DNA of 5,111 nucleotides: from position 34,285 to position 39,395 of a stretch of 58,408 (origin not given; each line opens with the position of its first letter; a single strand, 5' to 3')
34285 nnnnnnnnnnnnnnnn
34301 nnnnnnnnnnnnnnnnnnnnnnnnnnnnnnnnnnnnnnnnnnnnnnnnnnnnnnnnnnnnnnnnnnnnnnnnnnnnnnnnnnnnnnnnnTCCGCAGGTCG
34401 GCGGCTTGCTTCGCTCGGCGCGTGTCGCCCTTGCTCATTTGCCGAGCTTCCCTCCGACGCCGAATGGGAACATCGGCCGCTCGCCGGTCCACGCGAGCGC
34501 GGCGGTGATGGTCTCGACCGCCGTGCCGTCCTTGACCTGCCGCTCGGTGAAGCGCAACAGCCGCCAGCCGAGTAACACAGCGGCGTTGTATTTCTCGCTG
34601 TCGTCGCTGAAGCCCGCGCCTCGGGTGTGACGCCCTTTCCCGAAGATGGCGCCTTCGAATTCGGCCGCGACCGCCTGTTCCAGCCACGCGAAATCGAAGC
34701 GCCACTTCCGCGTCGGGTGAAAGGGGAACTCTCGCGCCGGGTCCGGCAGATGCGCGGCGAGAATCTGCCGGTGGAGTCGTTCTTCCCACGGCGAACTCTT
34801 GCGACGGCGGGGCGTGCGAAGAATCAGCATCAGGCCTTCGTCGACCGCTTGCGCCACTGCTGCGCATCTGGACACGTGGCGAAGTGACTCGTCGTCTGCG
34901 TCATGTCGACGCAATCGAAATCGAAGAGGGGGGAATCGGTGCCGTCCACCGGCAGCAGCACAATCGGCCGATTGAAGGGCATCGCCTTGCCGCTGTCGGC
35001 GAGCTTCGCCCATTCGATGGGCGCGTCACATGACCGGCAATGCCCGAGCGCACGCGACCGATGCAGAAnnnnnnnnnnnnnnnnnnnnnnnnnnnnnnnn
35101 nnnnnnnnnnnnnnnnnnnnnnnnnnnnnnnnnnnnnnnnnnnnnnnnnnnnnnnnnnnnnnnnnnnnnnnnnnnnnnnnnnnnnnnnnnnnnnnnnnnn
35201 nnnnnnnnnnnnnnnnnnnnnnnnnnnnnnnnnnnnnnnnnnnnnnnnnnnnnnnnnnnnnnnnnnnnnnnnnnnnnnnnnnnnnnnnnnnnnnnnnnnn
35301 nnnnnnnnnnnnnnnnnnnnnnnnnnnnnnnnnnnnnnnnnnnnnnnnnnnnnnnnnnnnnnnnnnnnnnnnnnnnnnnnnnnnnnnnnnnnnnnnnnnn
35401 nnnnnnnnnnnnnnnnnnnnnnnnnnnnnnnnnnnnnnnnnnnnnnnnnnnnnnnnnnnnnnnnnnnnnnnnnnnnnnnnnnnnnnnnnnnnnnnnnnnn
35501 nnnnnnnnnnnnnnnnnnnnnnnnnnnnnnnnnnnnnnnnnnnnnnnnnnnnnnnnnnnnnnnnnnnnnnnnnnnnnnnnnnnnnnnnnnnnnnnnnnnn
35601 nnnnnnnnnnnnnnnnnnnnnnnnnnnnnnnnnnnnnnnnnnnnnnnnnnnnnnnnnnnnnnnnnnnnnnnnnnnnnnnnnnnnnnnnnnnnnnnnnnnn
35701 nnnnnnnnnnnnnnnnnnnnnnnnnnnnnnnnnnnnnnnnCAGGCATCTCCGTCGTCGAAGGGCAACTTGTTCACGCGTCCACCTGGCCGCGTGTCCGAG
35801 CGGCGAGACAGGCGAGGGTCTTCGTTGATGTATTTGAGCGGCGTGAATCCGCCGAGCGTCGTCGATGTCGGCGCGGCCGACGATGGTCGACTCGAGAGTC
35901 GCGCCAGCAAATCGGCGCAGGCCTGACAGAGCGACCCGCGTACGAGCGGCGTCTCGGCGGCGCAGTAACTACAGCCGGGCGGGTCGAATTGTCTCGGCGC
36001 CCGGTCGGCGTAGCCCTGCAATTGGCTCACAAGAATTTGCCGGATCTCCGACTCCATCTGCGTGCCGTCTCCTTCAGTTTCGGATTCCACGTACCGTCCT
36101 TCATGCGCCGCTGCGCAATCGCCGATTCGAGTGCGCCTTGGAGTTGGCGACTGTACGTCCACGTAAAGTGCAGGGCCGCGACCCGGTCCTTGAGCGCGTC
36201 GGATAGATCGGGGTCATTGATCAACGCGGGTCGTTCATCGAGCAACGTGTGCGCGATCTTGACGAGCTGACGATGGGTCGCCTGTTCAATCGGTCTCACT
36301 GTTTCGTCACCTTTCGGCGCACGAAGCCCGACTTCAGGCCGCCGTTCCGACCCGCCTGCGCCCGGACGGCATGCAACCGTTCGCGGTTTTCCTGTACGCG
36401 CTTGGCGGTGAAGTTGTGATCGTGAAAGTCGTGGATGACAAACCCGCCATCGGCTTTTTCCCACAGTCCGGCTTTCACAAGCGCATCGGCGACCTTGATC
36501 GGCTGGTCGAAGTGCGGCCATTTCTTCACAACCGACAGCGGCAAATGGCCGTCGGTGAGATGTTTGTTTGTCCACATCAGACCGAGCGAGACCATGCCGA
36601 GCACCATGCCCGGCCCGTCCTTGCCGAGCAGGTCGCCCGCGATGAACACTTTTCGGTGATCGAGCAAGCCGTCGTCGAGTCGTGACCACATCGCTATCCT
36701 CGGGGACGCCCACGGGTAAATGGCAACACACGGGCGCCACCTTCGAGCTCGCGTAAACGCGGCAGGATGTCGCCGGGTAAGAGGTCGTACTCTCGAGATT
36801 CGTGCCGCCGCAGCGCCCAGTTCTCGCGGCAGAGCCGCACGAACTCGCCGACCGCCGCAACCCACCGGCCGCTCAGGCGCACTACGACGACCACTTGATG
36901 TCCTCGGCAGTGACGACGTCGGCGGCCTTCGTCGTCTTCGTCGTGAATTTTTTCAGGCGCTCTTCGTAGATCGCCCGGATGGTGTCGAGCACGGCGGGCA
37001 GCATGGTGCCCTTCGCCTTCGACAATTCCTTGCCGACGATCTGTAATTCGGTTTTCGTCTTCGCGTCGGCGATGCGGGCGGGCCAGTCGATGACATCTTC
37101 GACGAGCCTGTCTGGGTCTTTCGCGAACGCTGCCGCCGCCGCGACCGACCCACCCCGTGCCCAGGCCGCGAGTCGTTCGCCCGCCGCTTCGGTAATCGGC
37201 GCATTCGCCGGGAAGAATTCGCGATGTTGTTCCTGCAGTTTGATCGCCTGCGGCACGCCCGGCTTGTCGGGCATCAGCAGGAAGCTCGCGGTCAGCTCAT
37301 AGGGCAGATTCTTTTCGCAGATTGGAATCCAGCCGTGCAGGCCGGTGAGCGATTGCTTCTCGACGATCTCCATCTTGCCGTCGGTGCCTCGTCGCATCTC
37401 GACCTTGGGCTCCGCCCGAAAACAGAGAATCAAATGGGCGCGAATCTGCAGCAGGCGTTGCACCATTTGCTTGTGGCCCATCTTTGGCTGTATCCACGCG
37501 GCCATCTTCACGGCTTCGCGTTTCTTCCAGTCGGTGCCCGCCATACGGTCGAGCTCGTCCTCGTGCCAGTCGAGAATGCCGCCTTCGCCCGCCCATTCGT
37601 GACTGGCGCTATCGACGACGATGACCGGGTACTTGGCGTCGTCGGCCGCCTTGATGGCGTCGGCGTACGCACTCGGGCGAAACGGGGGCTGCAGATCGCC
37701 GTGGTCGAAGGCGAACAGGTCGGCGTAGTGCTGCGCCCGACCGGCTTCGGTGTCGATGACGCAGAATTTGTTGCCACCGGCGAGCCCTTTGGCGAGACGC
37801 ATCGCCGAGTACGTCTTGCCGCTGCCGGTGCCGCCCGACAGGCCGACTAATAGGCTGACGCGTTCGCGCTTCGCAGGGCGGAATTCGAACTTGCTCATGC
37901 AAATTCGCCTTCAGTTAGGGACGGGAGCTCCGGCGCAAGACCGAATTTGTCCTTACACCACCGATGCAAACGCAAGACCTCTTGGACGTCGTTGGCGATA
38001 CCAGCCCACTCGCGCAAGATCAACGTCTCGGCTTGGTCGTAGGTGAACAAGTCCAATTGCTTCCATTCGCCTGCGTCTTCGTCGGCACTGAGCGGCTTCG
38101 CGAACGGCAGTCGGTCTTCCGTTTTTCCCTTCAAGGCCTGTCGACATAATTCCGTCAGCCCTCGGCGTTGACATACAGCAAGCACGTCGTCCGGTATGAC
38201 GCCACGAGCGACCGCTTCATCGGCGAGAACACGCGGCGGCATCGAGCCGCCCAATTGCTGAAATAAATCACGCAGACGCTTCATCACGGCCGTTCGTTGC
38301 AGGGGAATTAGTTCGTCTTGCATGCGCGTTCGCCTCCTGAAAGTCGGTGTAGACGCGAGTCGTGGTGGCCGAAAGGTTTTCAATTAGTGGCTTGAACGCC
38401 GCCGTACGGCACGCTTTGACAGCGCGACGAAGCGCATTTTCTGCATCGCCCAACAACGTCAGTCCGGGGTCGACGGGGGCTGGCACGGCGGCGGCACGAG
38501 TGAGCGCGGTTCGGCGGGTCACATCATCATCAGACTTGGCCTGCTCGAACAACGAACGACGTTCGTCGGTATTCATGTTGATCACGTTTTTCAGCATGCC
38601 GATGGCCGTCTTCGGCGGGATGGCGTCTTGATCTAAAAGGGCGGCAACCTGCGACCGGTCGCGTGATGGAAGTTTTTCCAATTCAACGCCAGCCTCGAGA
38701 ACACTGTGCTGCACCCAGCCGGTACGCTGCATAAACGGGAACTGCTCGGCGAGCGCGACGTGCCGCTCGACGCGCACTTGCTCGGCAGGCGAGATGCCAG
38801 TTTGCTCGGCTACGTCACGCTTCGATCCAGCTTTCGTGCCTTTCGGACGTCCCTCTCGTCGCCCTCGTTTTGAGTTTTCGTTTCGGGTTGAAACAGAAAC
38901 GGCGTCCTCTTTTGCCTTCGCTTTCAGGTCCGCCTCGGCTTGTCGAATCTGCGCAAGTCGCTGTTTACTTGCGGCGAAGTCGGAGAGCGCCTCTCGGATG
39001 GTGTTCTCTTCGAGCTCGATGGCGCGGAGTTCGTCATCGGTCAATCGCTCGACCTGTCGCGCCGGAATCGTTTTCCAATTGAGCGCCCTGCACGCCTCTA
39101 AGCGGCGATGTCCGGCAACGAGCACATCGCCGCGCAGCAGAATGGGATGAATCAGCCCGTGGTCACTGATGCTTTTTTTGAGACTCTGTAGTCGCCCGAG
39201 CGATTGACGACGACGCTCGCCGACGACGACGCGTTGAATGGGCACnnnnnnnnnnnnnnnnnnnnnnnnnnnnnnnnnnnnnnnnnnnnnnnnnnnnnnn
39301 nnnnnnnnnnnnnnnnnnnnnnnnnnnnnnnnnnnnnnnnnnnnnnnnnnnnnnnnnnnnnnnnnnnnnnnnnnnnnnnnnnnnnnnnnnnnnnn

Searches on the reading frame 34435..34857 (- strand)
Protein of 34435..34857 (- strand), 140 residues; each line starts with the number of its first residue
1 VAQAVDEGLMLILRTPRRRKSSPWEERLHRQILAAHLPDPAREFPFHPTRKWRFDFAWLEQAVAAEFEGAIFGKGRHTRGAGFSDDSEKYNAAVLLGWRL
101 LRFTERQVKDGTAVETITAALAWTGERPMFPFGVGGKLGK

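Call 36: search_protein_families(library=phrogs, proteins=[window:34435-34857:-], max_evalue=0.01)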
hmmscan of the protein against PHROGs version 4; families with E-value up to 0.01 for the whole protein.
window:34435-34857:- (140 aa): 2 families
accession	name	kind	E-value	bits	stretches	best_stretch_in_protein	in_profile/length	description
phrog_503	-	unknown function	1e-33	117.1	1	18-122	28-131/144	-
phrog_12476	-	unknown function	1.1e-11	45.5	1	52-122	2-72/85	-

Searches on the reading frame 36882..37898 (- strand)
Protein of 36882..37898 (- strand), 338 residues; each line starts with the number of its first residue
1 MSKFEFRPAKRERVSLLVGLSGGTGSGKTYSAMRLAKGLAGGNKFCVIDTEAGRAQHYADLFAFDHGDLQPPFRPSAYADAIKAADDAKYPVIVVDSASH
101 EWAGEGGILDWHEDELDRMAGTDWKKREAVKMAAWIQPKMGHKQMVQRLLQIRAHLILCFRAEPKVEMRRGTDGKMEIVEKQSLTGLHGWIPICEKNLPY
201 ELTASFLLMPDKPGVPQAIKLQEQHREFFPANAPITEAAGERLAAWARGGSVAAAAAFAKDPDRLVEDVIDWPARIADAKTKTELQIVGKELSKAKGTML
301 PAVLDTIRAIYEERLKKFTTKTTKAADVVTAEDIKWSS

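Call 36: search_protein_families(library=phrogs, proteins=[window:36882-37898:-], max_evalue=0.01)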
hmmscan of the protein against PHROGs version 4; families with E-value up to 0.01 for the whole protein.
window:36882-37898:- (338 aa): 2 families
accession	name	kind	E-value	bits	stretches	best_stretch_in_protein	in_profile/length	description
phrog_1366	-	unknown function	8.9e-62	210.4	1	4-325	3-300/307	-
phrog_124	-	DNA, RNA and nucleotide metabolism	0.00064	20.2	1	19-99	47-118/382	Sak4-like ssDNA annealing protein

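Call 49: find_related_loci(query=window:36882-37898:-, collection=viral_contigs, flank=10000)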
Query window:36882-37898:- (338 aa) in viral_contigs; peptide patterns used: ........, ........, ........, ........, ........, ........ (x = any residue, [..] = any of these).
15 stretches matched a pattern; 6 encode a relative of the query (tblastn E <= 1e-3); 6 distinct loci.
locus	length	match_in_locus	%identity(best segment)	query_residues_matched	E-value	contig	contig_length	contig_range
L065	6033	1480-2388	70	4-318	2e-146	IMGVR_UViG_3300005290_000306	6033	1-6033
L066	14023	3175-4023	71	4-297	9e-140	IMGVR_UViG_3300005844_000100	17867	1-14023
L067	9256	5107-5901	70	4-263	3e-113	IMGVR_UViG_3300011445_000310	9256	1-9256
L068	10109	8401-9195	70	4-263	3e-113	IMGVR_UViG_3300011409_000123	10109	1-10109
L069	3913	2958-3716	71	4-264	1e-112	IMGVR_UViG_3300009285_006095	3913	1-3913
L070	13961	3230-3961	65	1-250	2e-105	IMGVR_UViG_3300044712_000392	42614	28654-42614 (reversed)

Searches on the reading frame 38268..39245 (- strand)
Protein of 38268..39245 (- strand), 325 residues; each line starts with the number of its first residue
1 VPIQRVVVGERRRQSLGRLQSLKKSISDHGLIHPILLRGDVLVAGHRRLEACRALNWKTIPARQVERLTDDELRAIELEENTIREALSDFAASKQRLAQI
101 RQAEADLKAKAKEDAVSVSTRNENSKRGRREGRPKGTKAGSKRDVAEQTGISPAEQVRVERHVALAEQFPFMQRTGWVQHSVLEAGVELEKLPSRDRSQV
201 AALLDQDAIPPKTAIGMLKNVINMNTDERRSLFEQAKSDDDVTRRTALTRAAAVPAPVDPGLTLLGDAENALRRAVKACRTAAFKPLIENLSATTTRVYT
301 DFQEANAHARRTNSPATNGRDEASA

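Call 36: search_protein_families(library=phrogs, proteins=[window:38268-39245:-], max_evalue=0.01)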
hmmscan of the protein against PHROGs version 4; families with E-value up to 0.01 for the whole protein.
window:38268-39245:- (325 aa): 16 families
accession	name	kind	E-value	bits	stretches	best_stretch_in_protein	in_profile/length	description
phrog_12047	-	DNA, RNA and nucleotide metabolism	2.3e-19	71.1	1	3-158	5-153/301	ParB-like partition nuclease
phrog_4715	-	DNA, RNA and nucleotide metabolism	1.2e-16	61.3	1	17-223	169-362/630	ParB-like partition protein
phrog_3264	-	DNA, RNA and nucleotide metabolism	5.8e-16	60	1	2-103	53-159/337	ParB-like partition protein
phrog_498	-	other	1.5e-12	47.8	1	13-111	52-154/633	DNA methyltransferase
phrog_15396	-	DNA, RNA and nucleotide metabolism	1.2e-11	45.9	1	12-191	20-195/258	ParB-like partition nuclease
phrog_620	-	DNA, RNA and nucleotide metabolism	5.6e-11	43.9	1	15-101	28-116/217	ParB-like partition protein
phrog_8071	-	DNA, RNA and nucleotide metabolism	4.1e-10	40.5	1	18-121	28-131/389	ParB-like partition protein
phrog_940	-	DNA, RNA and nucleotide metabolism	4.9e-10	40.2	1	13-180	23-187/388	nuclease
phrog_5475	-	unknown function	1.2e-09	38.5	1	12-121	19-124/458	-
phrog_6218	-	DNA, RNA and nucleotide metabolism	1.4e-09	38.6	1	13-90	21-105/506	ParB-like partition protein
phrog_21315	-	unknown function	9.8e-08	32.4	1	18-150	31-150/415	-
phrog_3951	-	unknown function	3.9e-07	30.9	1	2-73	22-102/301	-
phrog_723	-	DNA, RNA and nucleotide metabolism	6e-06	27.2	1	19-85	33-107/223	ParB-like partition protein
phrog_930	-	DNA, RNA and nucleotide metabolism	1.7e-05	25.8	1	19-108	30-120/223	ParB-like partition protein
phrog_18056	-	DNA, RNA and nucleotide metabolism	2.4e-05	24.4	1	18-94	24-88/387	ParB-like partition nuclease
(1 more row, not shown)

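Call 57: search_protein_families(library=pfam, proteins=[window:38268-39245:-], max_evalue=0.01)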
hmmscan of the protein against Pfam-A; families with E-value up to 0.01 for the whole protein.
window:38268-39245:- (325 aa): 1 family
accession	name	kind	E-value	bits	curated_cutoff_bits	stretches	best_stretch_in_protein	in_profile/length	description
PF02195.25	ParB_N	-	1.4e-08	35.1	26.3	1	11-81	19-93/95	ParB N-terminal domain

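Call 113: search_solved_structures(query=window:38268-39245:-, max_evalue=1)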
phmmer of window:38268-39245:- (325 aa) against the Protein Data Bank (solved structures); distinct sequences matched with E-value up to 1: 14.
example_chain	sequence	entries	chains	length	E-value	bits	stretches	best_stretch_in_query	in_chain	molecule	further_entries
7ol9_A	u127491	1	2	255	4e-06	29.7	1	17-100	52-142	Nucleoid occlusion protein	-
6sdk_A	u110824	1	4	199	8.5e-06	28.6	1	18-93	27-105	Stage 0 sporulation protein J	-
4umk_A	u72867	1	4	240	1.3e-05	28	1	15-107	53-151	PROBABLE CHROMOSOME-PARTITIONING PROTEIN PARB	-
7ng0_A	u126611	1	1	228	1.5e-05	27.8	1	18-92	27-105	Nucleoid occlusion protein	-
7nfu_A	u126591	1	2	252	1.8e-05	27.5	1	18-92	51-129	Nucleoid occlusion protein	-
7bnr_A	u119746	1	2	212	0.0036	20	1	18-90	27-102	ParB family protein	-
7bnk_A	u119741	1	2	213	0.0037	19.9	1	18-90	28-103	ParB family protein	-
7o0n_A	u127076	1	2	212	0.0069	19.1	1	18-90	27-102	ParB family protein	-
8rr1_F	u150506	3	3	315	0.059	16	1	57-120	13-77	tRNA methyltransferase 10 homolog C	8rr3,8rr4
9ey0_F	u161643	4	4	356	0.073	15.7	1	57-120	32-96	tRNA methyltransferase 10 homolog C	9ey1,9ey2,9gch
6t1f_A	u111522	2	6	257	0.081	15.5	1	17-87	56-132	Chromosome-partitioning protein ParB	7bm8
7onu_F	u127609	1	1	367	0.082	15.5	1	57-120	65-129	tRNA methyltransferase 10 homolog C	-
8cbk_F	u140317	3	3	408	0.096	15.3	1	57-120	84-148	tRNA methyltransferase 10 homolog C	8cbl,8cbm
5lec_A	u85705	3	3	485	0.63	12.6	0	123-167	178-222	DDD_D12_12_D12_12_D12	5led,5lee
